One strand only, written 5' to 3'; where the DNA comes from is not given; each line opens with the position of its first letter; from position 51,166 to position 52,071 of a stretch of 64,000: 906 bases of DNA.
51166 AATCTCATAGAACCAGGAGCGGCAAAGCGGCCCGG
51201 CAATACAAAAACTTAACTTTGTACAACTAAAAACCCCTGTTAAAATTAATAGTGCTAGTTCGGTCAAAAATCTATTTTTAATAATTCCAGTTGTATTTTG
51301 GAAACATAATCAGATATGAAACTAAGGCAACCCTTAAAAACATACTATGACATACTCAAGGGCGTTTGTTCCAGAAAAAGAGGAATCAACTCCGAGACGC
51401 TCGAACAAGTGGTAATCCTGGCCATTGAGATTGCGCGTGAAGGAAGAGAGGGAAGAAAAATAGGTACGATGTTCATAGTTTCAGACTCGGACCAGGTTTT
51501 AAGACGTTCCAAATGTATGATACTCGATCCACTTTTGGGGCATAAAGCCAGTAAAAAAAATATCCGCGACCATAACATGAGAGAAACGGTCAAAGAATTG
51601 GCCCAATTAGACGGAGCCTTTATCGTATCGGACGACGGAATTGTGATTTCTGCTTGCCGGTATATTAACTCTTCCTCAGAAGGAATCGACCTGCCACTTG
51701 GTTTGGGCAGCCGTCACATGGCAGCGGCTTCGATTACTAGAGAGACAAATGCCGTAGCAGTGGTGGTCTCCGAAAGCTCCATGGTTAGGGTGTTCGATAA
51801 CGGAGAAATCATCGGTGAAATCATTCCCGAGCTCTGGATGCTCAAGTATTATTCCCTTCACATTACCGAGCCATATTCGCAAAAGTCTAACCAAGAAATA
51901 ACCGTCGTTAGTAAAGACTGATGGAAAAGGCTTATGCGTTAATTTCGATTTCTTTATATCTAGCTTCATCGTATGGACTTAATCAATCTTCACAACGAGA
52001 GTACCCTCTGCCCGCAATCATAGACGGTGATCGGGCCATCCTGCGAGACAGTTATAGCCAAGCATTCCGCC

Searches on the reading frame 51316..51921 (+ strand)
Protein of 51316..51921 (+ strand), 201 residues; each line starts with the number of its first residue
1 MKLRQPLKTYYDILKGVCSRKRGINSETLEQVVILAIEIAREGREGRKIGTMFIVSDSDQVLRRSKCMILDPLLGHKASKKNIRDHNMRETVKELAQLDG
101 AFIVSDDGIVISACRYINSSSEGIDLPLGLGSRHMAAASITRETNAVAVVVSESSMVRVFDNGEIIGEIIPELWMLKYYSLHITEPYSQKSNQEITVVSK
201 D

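Call 3: search_protein_families(library=pfam, proteins=[window:51316-51921:+], max_evalue=0.1)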
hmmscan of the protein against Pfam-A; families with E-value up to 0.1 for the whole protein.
window:51316-51921:+ (201 aa): 2 families
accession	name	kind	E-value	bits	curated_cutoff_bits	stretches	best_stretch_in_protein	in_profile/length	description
PF02457.21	DAC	-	3.1e-20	72.4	27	1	40-164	3-118/119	DisA bacterial checkpoint controller nucleotide-binding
PF05881.18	CNPase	-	0.096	12.6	25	0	53-118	8-73/236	2',3'-cyclic nucleotide 3'-phosphodiesterase (CNP or CNPase)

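Call 4: search_protein_families(library=ncbifam, proteins=[window:51316-51921:+], max_evalue=0.1)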
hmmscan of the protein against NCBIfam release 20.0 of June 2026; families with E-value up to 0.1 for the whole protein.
window:51316-51921:+ (201 aa): 5 families
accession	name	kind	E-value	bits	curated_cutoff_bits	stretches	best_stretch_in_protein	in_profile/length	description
NF041371.1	Diadnylcyc_Halo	equivalog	4.3e-41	141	430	1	25-172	123-268/270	diadenylate cyclase DacZ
NF038327.1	c-di-AMP_CdaM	exception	1.1e-06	28.4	225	1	93-156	103-164/196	diadenylate cyclase CdaM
TIGR00159.1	TIGR00159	equivalog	1.3e-06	27.9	188.8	1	99-155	169-222/254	diadenylate cyclase CdaA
NF010009.0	PRK13482.1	equivalog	6.2e-05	22.3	201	1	90-162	63-135/357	DNA integrity scanning diadenylate cyclase DisA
NF038328.1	c-di-AMP_CdaS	exception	9.6e-05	22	225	1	99-155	122-176/191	sporulation-specific diadenylate cyclase CdaS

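Call 23: search_solved_structures(query=window:51316-51918:+, max_evalue=1, show_alignments=2)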
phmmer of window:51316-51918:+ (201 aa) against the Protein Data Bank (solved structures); distinct sequences matched with E-value up to 1: 18.
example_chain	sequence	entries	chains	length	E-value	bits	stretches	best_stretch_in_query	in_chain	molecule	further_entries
8ogk_A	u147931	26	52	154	7.9e-05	26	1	98-172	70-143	Cyclic di-AMP synthase CdaA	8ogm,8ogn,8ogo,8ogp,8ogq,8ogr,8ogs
9g0g_A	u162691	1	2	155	7.9e-05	26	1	98-172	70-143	Cyclic di-AMP synthase CdaA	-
7ojs_H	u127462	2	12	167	8.7e-05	25.9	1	98-172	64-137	Cyclic di-AMP synthase CdaA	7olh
6huw_A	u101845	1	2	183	8.8e-05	25.8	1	98-172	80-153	Diadenylate cyclase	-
8ofo_AAA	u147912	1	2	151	0.00039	23.8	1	98-160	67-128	Diadenylate cyclase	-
6hvl_A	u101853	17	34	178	0.0018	21.6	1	98-171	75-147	Diadenylate cyclase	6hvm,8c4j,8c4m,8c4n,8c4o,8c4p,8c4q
4rv7_A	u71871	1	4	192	0.0021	21.4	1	98-171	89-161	Diadenylate cyclase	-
7l8n_A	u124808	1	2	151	0.005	20.1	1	98-172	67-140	Diadenylate cyclase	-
6gyw_A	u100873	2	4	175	0.0066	19.7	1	98-173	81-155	Diadenylate cyclase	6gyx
7dfx_A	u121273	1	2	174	0.007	19.7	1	98-156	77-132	DAC domain-containing protein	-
7dg0_A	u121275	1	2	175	0.0071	19.6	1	98-156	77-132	DAC domain-containing protein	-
6gyy_A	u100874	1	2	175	0.0076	19.5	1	98-173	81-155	Diadenylate cyclase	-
6hvn_A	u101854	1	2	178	0.01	19.1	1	99-171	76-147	Diadenylate cyclase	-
8ofj_B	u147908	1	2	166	0.012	18.9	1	98-155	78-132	Diadenylate cyclase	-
9g69_C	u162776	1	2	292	0.012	18.9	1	99-172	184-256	Diadenylate cyclase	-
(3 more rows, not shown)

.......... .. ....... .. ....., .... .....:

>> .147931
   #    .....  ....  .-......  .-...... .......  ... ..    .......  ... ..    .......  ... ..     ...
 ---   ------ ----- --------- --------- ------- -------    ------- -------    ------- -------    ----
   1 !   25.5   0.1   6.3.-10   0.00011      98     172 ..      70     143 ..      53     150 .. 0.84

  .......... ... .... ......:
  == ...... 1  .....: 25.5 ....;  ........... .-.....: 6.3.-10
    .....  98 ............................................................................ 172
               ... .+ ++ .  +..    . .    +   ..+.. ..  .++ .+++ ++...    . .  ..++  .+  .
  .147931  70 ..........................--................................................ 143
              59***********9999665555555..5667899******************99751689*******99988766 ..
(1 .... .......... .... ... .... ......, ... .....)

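Call 77: search_protein_families(library=padloc, proteins=[window:51316-51918:+], max_evalue=0.01)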
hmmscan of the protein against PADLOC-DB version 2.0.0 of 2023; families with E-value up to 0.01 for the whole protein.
window:51316-51918:+ (201 aa): 0 families

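Call 78: find_homologous_proteins(query=window:51316-51918:+, max_evalue=1e-10)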
Query window:51316-51918:+ (201 aa): 7863 proteins with E <= 1e-10 among 8000 candidates; the best 120 are listed.
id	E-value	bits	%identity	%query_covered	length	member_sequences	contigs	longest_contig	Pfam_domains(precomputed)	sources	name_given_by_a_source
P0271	1.7e-124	431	100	100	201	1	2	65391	PF02457.22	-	-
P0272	2.9e-122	423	98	100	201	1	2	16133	PF02457.22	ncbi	-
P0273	1.5e-121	421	97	100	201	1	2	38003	PF02457.22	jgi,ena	-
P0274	2.1e-121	421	97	100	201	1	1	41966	PF02457.22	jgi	jgi:diadenylate cyclase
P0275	6.4e-99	347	80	100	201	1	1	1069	PF02457.22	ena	-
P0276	2.3e-98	346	79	100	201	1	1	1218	PF02457.22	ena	-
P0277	2.9e-97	342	78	100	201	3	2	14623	PF02457.22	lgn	-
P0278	1.6e-95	336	80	94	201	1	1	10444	PF02457.22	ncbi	-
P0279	6.8e-95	334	75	99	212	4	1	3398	PF02457.22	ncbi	-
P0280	8.7e-95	334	76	99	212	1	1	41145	PF02457.22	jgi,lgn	jgi:DNA integrity scanning protein DisA with diadenylate cyclase activity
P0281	5.7e-93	328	77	100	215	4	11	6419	PF02457.22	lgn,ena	-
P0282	1.6e-92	327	78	95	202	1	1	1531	PF02457.22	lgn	-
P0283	1.7e-92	326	78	95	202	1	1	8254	PF02457.22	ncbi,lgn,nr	ncbi:MAG TPA: diadenylate cyclase [Thermodesulfobacteriota bacterium]|nr:diadenylate cyclase [Thermo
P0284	2.1e-92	326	77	95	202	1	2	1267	PF02457.22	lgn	-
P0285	2.3e-92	326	77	95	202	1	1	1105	PF02457.22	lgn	-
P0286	1.9e-90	320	74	100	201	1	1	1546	PF02457.22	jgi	jgi:diadenylate cyclase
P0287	2.9e-90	319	72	100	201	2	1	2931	PF02457.22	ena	-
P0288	6.4e-90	318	72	100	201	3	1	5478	PF02457.22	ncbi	-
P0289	1.6e-89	317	72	100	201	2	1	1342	PF02457.22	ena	-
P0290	6.2e-89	315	75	95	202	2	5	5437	PF02457.22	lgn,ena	-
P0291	6.9e-89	315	75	95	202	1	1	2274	PF02457.22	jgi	jgi:diadenylate cyclase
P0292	1.1e-88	314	72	100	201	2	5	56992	PF02457.22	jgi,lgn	jgi:diadenylate cyclase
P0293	3.5e-88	312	75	95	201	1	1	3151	PF02457.22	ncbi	ncbi:MAG: DNA integrity scanning protein DisA nucleotide-binding domain protein [Thermodesulfobacter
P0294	7.8e-88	311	72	100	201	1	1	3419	PF02457.22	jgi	-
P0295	1.0e-87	311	70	100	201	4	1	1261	PF02457.22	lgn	-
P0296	6.2e-87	308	69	96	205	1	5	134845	PF02457.22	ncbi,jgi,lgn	jgi:DNA integrity scanning protein DisA with diadenylate cyclase activity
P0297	3.5e-86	306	70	100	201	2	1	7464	PF02457.22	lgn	-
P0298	4.4e-86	306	70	100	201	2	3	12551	PF02457.22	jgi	jgi:diadenylate cyclase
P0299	5.4e-86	305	69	100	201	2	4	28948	PF02457.22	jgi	jgi:diadenylate cyclase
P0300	9.5e-86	304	69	94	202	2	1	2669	PF02457.22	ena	-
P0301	1.6e-85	304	71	97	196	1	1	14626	PF02457.22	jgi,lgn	jgi:DNA integrity scanning protein DisA with diadenylate cyclase activity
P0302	2.7e-85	303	71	94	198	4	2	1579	PF02457.22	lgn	-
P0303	2.9e-85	303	67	99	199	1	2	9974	PF02457.22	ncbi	-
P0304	4.0e-85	302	70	97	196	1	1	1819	PF02457.22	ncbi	-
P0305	5.7e-85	302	73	95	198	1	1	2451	PF02457.22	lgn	-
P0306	2.1e-84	300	73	94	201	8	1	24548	PF02457.22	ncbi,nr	ncbi:diadenylate cyclase [Desulfobacterota bacterium AH_259_B03_O07]|nr:diadenylate cyclase [Desulfo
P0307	2.2e-84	300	68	97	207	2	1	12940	PF02457.22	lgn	-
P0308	2.3e-84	300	70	97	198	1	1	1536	PF02457.22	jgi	jgi:diadenylate cyclase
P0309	3.1e-84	300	69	94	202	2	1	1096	PF02457.22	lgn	-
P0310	4.6e-84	299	70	94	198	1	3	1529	PF02457.22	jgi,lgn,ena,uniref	uniref:DAC domain-containing protein n=1 Tax=Desulfobacca acetoxidans TaxID=60893 RepID=A0A7V4G797_9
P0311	5.4e-84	299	71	94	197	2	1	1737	PF02457.22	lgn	-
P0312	8.0e-84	298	69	95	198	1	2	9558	PF02457.22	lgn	-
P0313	1.6e-83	297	70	94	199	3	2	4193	PF02457.22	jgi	jgi:diadenylate cyclase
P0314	1.8e-83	297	72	95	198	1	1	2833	PF02457.22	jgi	jgi:DNA integrity scanning protein DisA with diadenylate cyclase activity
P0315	2.3e-83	297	69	94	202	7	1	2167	PF02457.22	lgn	-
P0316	2.6e-83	297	67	100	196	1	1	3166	PF02457.22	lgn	-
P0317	4.3e-83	296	68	96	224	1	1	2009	PF02457.22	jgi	jgi:diadenylate cyclase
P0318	5.3e-83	296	70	94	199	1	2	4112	PF02457.22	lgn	-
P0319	5.9e-83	295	69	94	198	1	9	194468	PF02457.22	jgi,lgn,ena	jgi:diadenylate cyclase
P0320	7.0e-83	295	70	94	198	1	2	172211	PF02457.22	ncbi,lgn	-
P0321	7.7e-83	295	66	99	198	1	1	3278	PF02457.22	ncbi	ncbi:MAG: DNA integrity scanning protein DisA nucleotide-binding domain protein [Desulfobaccales bac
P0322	7.9e-83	295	69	93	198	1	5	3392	PF02457.22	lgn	-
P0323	9.6e-83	295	67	96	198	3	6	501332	PF02457.22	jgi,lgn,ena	-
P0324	1.1e-82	294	71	95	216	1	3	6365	PF02457.22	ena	-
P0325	1.3e-82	294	71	94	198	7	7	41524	PF02457.22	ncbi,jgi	ncbi:MAG: diadenylate cyclase [Anaerolineae bacterium]|jgi:diadenylate cyclase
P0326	2.0e-82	294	71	94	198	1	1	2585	PF02457.22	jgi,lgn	-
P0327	2.2e-82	294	72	94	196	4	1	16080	PF02457.22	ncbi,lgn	-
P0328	2.6e-82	293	70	94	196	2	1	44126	PF02457.22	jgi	jgi:DNA integrity scanning protein DisA with diadenylate cyclase activity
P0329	2.9e-82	293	69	94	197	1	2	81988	PF02457.22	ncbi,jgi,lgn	jgi:DNA integrity scanning protein DisA with diadenylate cyclase activity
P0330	3.2e-82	293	70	94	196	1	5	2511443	PF02457.22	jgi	jgi:diadenylate cyclase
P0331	3.2e-82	293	68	95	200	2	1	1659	PF02457.22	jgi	jgi:diadenylate cyclase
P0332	3.4e-82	293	66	100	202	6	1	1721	PF02457.22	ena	-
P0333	3.7e-82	293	72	94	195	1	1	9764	PF02457.22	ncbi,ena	-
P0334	3.8e-82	293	66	99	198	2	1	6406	PF02457.22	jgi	jgi:diadenylate cyclase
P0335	4.8e-82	292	70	95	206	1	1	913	PF02457.22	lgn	-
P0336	5.2e-82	292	69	94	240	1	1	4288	PF02457.22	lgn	-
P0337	5.9e-82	292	67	100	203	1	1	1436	PF02457.22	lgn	-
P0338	6.4e-82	292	69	94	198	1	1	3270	PF02457.22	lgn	-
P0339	6.7e-82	292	67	94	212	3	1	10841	PF02457.22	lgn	-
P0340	7.6e-82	292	70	94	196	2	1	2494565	PF02457.22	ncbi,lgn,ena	-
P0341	8.2e-82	292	69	95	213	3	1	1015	PF02457.22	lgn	-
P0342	1.0e-81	291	68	97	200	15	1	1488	PF02457.22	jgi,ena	-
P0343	1.1e-81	291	68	94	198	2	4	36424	PF02457.22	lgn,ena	-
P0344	1.1e-81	291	71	94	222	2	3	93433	PF02457.22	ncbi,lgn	-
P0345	1.4e-81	291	68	94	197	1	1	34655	PF02457.22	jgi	-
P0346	1.6e-81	291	68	95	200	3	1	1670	PF02457.22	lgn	-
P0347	1.7e-81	291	68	94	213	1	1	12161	PF02457.22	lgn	-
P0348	1.9e-81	290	66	95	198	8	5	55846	PF02457.22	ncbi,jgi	ncbi:MAG: diadenylate cyclase [Anaerolineales bacterium]|jgi:diadenylate cyclase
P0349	1.9e-81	290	67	94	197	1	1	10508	PF02457.22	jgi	-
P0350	2.2e-81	290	70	99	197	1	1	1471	PF02457.22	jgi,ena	-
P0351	2.2e-81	290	69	94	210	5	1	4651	PF02457.22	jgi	jgi:diadenylate cyclase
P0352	2.2e-81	290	70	95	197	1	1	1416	PF02457.22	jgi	jgi:diadenylate cyclase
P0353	2.4e-81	290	69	94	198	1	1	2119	PF02457.22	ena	-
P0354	2.5e-81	290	71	92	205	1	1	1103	PF02457.22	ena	-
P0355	2.6e-81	290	67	95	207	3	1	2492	PF02457.22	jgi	jgi:diadenylate cyclase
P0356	2.6e-81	290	68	100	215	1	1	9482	PF02457.22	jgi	jgi:DNA integrity scanning protein DisA with diadenylate cyclase activity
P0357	2.8e-81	290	68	95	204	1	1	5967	PF02457.22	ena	-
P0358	3.2e-81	290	67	94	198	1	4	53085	PF02457.22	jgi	jgi:diadenylate cyclase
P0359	3.6e-81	290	72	94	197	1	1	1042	PF02457.22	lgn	-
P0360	3.6e-81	290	72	94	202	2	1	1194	PF02457.22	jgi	jgi:diadenylate cyclase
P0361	3.7e-81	290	69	95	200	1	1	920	PF02457.22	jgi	jgi:DNA integrity scanning protein DisA with diadenylate cyclase activity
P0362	3.8e-81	289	65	100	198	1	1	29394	PF02457.22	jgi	jgi:DNA integrity scanning protein DisA with diadenylate cyclase activity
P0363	3.9e-81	289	68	95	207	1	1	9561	PF02457.22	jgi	-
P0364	4.3e-81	289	71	93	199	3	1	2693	PF02457.22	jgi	jgi:DNA integrity scanning protein DisA with diadenylate cyclase activity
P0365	4.5e-81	289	70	94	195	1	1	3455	PF02457.22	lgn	-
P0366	4.6e-81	289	67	99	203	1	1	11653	PF02457.22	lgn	-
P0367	5.0e-81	289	68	95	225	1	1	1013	PF02457.22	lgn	-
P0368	5.7e-81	289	64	97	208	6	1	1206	PF02457.22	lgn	-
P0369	6.1e-81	289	67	94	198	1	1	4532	PF02457.22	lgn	-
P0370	6.2e-81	289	66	96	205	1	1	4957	PF02457.22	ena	-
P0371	6.2e-81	289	68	95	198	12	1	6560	PF02457.22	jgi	jgi:diadenylate cyclase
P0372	6.6e-81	289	69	94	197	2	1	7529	PF02457.22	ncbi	-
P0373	7.2e-81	289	66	100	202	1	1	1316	PF02457.22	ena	-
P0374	7.4e-81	289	68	94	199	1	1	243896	PF02457.22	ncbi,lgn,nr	ncbi:MAG: DNA integrity scanning protein DisA nucleotide-binding domain protein [Desulfomonile tiedj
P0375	7.5e-81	289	68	95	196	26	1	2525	PF02457.22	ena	-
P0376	8.2e-81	288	65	100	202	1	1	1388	PF02457.22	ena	-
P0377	8.6e-81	288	68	94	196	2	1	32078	PF02457.22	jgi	jgi:DNA integrity scanning protein DisA with diadenylate cyclase activity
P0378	9.1e-81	288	67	93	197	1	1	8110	PF02457.22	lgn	-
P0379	9.4e-81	288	70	93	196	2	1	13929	PF02457.22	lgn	-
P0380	1.0e-80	288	67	98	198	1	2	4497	PF02457.22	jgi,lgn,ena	-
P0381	1.1e-80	288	67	97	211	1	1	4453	PF02457.22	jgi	jgi:DNA integrity scanning protein DisA with diadenylate cyclase activity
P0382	1.1e-80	288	69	94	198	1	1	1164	PF02457.22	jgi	jgi:diadenylate cyclase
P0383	1.1e-80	288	66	94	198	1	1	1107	PF02457.22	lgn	-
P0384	1.1e-80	288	68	94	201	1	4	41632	PF02457.22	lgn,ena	-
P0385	1.1e-80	288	68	94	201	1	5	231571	PF02457.22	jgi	jgi:DNA integrity scanning protein DisA with diadenylate cyclase activity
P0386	1.2e-80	288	66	93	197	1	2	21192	PF02457.22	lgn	-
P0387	1.2e-80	288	66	93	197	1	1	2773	PF02457.22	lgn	-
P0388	1.2e-80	288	69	95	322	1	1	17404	PF02457.22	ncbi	-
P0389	1.2e-80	288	66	98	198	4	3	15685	PF02457.22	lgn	-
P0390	1.3e-80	288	68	94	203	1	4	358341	PF02457.22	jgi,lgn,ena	-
